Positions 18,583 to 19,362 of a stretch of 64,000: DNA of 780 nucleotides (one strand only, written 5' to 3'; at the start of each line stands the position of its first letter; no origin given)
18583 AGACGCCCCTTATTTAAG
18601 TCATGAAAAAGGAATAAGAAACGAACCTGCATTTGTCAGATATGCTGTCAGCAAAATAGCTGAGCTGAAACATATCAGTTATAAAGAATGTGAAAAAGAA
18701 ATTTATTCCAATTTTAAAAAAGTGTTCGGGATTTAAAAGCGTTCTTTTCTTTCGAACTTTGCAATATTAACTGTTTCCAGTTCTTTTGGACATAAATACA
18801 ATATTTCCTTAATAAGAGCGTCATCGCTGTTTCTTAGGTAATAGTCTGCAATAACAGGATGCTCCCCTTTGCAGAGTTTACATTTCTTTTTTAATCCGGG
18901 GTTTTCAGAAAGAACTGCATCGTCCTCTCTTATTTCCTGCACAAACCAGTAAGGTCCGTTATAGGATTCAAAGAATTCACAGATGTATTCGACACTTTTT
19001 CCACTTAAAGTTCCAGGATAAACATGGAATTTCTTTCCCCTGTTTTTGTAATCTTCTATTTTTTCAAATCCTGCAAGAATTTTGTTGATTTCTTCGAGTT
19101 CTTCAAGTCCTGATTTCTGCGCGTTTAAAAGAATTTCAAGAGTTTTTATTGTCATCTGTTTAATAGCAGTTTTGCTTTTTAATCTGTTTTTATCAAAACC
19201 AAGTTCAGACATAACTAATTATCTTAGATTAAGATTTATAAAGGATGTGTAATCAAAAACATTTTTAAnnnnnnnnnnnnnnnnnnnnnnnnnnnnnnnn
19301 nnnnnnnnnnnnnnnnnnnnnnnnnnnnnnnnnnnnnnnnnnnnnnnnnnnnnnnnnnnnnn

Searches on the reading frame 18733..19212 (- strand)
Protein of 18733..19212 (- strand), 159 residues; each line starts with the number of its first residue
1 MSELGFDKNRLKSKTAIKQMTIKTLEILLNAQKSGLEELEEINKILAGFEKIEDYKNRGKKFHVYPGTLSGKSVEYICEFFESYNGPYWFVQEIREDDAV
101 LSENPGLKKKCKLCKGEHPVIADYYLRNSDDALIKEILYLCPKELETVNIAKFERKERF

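Call 18: search_protein_families(library=pfam, proteins=[window:18733-19212:-], max_evalue=0.01)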
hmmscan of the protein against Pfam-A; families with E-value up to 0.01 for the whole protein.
window:18733-19212:- (159 aa): 0 families

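Call 33: search_protein_families(library=phrogs, proteins=[window:18733-19212:-], max_evalue=1)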
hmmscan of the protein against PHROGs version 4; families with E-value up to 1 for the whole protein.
window:18733-19212:- (159 aa): 2 families
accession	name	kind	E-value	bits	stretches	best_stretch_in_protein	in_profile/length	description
phrog_27746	-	unknown function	0.07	14.3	1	14-62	72-118/120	-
phrog_18255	-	unknown function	0.26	11.9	1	68-85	12-29/57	-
